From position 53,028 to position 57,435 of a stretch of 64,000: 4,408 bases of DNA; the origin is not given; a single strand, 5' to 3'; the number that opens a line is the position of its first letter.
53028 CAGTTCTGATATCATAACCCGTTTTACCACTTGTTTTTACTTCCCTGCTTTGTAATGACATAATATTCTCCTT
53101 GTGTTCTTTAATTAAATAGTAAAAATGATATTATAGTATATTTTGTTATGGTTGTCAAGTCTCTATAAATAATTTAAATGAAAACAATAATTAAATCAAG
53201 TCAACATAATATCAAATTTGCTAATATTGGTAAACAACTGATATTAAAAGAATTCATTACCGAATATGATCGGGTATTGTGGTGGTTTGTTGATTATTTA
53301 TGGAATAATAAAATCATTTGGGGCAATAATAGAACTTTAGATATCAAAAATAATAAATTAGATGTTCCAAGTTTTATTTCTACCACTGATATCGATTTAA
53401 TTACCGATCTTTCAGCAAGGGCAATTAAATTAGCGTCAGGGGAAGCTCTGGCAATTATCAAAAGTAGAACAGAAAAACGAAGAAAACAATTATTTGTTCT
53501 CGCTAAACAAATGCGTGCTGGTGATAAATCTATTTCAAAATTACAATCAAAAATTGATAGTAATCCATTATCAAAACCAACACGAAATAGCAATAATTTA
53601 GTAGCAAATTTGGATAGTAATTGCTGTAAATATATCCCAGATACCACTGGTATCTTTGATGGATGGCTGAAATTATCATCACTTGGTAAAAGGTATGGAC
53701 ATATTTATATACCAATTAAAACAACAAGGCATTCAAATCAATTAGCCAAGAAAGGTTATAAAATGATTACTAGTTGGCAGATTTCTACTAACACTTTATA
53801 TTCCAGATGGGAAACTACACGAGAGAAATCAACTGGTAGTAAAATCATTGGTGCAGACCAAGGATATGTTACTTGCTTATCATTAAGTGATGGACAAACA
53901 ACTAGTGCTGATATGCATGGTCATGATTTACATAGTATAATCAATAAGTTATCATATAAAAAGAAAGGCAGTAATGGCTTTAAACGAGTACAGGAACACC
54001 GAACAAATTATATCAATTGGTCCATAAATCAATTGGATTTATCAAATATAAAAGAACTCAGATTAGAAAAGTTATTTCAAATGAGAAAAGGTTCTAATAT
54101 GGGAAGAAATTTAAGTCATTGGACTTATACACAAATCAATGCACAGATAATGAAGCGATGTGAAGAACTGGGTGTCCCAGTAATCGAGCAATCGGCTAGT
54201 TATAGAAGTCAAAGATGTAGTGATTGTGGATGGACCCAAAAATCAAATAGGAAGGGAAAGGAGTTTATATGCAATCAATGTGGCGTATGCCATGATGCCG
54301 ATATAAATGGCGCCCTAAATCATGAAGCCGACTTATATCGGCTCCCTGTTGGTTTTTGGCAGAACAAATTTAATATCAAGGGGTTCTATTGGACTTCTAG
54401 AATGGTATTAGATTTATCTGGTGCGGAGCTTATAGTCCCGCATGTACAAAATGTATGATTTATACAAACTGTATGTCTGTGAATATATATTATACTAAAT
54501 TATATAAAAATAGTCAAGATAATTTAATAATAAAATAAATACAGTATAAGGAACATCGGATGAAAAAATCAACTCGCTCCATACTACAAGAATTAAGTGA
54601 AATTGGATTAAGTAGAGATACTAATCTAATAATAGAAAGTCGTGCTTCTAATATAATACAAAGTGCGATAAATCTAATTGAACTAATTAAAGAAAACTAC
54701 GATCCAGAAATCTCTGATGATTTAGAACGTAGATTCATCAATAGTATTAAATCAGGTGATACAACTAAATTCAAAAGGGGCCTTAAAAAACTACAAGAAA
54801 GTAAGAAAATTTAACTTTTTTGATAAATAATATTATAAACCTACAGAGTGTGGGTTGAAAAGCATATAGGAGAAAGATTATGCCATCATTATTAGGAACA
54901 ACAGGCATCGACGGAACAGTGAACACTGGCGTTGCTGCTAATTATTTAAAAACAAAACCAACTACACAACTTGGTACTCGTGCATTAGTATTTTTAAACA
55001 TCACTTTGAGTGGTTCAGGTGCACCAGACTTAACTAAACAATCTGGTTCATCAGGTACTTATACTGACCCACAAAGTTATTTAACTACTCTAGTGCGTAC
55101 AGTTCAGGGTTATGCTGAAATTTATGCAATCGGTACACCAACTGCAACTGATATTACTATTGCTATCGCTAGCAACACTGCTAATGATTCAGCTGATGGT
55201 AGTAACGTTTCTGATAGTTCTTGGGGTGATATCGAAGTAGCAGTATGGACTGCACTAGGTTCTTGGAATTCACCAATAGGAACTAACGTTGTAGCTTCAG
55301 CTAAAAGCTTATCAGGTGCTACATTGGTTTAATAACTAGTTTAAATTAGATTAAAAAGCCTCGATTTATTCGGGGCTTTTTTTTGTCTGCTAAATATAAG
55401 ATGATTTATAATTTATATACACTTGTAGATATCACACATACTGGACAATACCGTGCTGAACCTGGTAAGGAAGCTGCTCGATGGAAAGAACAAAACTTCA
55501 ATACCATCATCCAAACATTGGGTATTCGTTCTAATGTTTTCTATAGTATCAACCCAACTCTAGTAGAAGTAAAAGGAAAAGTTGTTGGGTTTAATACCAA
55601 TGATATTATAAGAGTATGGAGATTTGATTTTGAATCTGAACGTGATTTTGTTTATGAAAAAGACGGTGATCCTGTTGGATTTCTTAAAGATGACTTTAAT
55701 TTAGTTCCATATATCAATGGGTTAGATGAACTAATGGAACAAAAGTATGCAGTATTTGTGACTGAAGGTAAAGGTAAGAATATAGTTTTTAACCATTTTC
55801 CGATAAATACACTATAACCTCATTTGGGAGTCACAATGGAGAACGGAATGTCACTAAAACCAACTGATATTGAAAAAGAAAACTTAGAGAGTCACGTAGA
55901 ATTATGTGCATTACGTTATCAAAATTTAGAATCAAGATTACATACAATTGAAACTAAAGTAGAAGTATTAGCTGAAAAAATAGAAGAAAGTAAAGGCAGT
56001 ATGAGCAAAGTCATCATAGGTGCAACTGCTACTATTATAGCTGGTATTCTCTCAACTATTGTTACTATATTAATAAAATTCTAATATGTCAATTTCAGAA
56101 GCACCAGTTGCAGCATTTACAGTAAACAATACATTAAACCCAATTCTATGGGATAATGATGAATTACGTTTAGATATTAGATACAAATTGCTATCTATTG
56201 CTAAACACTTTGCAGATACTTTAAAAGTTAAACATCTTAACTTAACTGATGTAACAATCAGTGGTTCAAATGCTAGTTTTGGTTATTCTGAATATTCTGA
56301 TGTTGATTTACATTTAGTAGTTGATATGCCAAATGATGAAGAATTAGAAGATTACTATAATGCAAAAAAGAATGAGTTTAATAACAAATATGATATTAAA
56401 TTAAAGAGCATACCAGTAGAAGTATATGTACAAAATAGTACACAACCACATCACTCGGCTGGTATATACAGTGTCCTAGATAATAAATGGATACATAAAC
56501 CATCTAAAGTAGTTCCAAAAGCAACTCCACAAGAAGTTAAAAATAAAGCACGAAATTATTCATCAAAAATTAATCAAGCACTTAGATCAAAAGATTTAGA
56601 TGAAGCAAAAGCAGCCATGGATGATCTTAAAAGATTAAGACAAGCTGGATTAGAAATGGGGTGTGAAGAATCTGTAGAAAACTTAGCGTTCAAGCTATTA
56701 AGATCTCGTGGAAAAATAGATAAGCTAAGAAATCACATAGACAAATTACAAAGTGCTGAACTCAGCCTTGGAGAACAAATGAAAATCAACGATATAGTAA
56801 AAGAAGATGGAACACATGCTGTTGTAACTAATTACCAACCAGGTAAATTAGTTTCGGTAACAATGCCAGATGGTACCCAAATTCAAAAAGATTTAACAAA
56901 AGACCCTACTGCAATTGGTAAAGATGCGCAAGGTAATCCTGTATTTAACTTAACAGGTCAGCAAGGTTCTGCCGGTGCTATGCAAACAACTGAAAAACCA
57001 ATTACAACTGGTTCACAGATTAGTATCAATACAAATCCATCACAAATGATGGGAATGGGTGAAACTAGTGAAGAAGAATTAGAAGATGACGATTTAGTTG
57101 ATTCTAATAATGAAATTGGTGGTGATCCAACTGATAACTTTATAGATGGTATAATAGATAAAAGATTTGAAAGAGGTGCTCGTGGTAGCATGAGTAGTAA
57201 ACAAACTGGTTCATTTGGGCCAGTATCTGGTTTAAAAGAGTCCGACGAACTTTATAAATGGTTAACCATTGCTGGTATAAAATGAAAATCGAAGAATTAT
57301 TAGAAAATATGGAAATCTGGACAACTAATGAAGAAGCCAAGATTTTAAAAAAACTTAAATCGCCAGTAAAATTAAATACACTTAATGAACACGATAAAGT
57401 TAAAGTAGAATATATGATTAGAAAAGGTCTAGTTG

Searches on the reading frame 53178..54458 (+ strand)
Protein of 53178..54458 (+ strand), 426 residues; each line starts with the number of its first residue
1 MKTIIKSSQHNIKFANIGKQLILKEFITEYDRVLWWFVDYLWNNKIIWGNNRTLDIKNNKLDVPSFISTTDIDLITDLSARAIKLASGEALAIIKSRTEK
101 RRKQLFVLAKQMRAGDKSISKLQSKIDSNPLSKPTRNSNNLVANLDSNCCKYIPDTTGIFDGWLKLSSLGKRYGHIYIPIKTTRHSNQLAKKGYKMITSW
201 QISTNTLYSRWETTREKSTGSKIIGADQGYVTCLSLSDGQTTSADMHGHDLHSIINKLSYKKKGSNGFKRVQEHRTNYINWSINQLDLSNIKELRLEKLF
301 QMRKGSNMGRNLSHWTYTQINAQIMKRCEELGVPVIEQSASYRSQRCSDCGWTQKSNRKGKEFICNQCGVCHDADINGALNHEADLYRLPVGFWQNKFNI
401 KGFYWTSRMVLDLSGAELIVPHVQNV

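Call 36: search_protein_families(library=phrogs, proteins=[window:53178-54458:+], max_evalue=0.00001)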
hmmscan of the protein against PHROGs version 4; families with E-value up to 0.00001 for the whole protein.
window:53178-54458:+ (426 aa): 3 families
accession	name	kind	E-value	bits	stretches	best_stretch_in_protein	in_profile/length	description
phrog_12300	-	integration and excision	2.9e-21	76.9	1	160-382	14-237/286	transposase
phrog_506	-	integration and excision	2.4e-16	60.9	1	161-381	126-359/403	transposase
phrog_17087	-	unknown function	2.3e-07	32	1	298-381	42-127/141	-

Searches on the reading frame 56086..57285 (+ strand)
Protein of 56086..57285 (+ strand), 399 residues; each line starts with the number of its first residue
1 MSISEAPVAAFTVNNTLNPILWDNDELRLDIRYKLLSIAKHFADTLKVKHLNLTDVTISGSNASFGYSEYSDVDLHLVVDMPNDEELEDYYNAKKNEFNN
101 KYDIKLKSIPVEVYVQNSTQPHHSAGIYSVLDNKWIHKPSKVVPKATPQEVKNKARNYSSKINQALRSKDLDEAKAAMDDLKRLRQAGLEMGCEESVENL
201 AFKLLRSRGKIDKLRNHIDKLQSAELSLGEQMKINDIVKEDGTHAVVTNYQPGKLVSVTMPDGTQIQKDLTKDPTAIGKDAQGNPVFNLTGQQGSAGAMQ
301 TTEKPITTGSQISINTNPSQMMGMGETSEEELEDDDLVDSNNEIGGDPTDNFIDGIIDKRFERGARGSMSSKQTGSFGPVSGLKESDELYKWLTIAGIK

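Call 36: search_protein_families(library=phrogs, proteins=[window:56086-57285:+], max_evalue=0.00001)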
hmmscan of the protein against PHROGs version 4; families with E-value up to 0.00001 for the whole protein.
window:56086-57285:+ (399 aa): 1 family
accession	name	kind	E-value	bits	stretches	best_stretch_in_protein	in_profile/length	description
phrog_36119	-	unknown function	2.6e-41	142.6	1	13-228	21-247/247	-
